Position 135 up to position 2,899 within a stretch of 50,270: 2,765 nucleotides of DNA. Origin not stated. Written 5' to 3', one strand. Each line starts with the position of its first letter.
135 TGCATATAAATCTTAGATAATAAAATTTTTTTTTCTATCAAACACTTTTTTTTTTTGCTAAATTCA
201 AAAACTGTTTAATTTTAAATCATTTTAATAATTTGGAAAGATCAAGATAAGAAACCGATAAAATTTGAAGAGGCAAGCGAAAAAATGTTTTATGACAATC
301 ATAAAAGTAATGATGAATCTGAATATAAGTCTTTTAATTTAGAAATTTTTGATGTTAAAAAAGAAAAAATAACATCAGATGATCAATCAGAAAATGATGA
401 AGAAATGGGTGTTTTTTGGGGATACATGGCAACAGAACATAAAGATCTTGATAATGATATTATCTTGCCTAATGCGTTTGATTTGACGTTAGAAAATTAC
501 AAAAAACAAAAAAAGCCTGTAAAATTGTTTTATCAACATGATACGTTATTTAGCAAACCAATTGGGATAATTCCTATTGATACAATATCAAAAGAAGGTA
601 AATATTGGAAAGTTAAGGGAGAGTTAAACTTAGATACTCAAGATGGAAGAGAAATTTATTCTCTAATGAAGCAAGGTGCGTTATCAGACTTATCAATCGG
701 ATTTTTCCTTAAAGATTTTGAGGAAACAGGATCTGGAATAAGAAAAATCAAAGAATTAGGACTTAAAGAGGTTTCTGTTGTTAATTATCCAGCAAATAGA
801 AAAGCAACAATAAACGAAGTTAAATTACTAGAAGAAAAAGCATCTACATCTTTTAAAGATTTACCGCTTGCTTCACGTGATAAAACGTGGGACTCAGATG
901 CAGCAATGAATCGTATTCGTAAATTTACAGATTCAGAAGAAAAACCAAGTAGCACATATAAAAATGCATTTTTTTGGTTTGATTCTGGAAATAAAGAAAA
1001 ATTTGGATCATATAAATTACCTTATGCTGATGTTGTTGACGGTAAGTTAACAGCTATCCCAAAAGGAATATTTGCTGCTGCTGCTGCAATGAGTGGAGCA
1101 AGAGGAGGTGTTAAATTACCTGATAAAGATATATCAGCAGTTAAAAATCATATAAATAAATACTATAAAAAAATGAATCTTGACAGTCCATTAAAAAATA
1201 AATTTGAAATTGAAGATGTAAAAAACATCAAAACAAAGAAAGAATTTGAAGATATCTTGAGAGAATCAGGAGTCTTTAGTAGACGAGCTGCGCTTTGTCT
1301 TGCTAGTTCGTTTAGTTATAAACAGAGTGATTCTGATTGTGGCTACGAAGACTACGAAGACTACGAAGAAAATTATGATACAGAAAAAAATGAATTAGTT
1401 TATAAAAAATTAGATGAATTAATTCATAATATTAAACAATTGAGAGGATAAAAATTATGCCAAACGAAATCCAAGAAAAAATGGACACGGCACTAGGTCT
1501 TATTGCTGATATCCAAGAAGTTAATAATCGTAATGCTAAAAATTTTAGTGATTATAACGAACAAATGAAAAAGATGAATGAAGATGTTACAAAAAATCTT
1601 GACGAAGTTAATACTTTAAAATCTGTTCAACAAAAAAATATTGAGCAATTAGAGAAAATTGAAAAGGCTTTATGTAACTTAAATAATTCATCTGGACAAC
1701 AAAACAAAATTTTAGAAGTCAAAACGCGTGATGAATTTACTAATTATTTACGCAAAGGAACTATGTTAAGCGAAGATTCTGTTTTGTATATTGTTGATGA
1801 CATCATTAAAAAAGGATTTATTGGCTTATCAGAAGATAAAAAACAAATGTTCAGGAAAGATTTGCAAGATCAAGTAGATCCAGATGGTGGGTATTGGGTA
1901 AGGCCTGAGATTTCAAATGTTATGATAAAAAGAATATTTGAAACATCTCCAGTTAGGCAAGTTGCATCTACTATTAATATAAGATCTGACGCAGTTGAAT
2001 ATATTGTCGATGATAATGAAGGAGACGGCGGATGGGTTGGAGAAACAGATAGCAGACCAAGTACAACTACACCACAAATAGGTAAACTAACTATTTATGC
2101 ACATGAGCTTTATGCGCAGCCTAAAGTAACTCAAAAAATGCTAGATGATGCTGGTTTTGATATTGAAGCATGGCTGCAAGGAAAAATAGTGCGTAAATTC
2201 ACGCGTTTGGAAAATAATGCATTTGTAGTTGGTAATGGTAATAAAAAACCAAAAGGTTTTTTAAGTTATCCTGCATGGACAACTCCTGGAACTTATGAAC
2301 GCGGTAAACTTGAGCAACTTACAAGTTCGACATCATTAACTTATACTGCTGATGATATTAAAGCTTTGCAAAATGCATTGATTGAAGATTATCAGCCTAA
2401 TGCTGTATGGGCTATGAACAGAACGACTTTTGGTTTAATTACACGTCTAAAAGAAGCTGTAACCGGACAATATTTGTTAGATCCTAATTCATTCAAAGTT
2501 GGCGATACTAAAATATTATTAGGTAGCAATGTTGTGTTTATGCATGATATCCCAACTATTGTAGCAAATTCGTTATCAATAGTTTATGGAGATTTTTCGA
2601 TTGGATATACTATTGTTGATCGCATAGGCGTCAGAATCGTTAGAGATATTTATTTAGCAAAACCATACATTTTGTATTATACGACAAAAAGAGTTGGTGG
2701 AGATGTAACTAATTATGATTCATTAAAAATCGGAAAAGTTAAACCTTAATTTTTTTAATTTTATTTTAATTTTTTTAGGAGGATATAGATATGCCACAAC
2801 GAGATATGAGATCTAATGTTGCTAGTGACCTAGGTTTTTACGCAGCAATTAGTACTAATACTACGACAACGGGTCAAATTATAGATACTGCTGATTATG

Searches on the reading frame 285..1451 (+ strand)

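Call 9: search_protein_families(library=phrogs, proteins=[window:285-1451:+], max_evalue=0.001)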
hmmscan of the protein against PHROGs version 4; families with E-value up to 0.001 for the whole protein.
window:285-1451:+ (388 aa): 9 families
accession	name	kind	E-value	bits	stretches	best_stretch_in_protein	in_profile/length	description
phrog_80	-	head and packaging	1.1e-38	134.8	1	28-384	228-520/607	head maturation protease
phrog_617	-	head and packaging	5.2e-18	66.2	1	38-195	22-171/626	major head protein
phrog_3244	-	head and packaging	3.6e-16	60.8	1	22-188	11-189/326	head maturation protease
phrog_9644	-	head and packaging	5.1e-11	43.4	1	3-199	131-328/341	head maturation protease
phrog_13042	-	head and packaging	2.4e-10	41.1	1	59-177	51-172/386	major head protein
phrog_2263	-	head and packaging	2.1e-09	37.9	1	78-222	74-224/551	major head protein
phrog_3270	-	head and packaging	7.1e-08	32.5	1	51-186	15-136/603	head maturation protease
phrog_11321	-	unknown function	9.8e-07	29.5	1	75-209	30-171/327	-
phrog_7015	-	head and packaging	0.00022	21.8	1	77-189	45-149/240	head maturation protease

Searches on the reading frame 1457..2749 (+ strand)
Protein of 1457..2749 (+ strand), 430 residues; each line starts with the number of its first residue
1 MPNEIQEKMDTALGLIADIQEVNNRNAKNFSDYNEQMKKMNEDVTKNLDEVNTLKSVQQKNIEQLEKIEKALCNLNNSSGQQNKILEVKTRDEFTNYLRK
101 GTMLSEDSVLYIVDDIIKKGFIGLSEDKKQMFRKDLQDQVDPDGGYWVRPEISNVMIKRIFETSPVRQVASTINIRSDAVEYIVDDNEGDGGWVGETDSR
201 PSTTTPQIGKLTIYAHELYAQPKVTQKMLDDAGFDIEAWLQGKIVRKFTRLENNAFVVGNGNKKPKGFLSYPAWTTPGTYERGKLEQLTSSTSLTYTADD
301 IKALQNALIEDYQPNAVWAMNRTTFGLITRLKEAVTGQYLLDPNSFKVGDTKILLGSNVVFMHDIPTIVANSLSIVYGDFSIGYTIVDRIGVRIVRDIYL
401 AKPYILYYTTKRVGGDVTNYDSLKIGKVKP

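Call 9: search_protein_families(library=phrogs, proteins=[window:1457-2749:+], max_evalue=0.001)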
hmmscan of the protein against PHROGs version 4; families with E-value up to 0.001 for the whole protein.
window:1457-2749:+ (430 aa): 3 families
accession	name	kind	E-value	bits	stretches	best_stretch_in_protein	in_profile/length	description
phrog_10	-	head and packaging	8.2e-67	227.7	1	4-429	255-636/752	major head protein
phrog_15928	-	head and packaging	8.1e-25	88.9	1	228-425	1-176/185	major head protein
phrog_617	-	head and packaging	1.3e-20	74.9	1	174-391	380-587/626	major head protein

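Call 95: search_dna_similar(query=window:1457-2749:+, collection=phages, mode=protein, max_rows=12, max_evalue=0.00001)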
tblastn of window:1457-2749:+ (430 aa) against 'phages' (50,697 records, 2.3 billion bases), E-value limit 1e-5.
Records with a match: 463; places in all: 466; records where one place covers at least 80% of the query: 126.
Best place of each record, by identity: <60% 463.
By first word of the organism name: Streptococcus 99; Vibrio 82; Gordonia 37; Staphylococcus 35; Lactobacillus 26; Klebsiella 19; Escherichia 15; Burkholderia 13; Enterococcus 13; phage 12; and 45 more.
By host as written in the record: - 112; Gordonia terrae 3612 37; Staphylococcus sp. 17; Klebsiella pneumoniae 15; Escherichia coli 12; Streptococcus suis 11; Burkholderia sp. 10; Ralstonia solanacearum 10; and 178 more.
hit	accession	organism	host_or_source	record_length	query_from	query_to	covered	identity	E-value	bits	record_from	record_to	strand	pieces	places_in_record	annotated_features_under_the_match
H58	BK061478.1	Pseudomonas phage vB_PaeS-D14E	Pseudomonas aeruginosa strain 3-38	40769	17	425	95%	35.5%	9e-64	228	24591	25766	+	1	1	Phage major capsid protein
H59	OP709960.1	Pseudomonas phage zjk6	Pseudomonas aeruginosa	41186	17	425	95%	35.5%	9e-64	228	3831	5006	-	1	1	hypothetical protein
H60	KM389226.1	Pseudomonas phage F_MX1987sp/MX560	-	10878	17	425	95%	35.5%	1e-63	227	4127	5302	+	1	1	record has no annotation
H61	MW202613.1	Caudoviricetes sp.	Manatee Spring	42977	14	427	96%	34.0%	3e-56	206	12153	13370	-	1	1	hypothetical protein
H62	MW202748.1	Caudoviricetes sp.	Manatee Spring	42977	14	427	96%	34.0%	3e-56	206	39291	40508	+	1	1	hypothetical protein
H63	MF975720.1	Pseudomonas phage VW-6S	Pseudomonas sivasensis W-6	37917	18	425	95%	33.7%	3e-63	226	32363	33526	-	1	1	major capsid protein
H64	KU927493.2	Salmonella phage 118970_sal3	Salmonella enterica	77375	16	428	96%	33.0%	3e-55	203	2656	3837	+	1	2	major capsid protein precursor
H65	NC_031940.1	Salmonella phage 118970_sal3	Salmonella enterica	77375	16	428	96%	33.0%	3e-55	203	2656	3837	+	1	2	major head protein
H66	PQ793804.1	Salmonella phage As1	Salmonella enterica subsp. enterica ...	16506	16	428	96%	33.0%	4e-55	202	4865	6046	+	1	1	major capsid protein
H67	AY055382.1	Salmonella phage ST64B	Salmonella enterica subsp. enterica ...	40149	16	428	96%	33.0%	4e-55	202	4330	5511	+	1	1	sb6: Sb6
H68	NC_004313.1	Salmonella phage ST64B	Salmonella enterica subsp. enterica ...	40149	16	428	96%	33.0%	4e-55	202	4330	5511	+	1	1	major head protein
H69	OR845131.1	Salmonella phage S.Typ Adana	Salmonella enterica subsp. enterica ...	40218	16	428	96%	33.0%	4e-55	202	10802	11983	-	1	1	record has no annotation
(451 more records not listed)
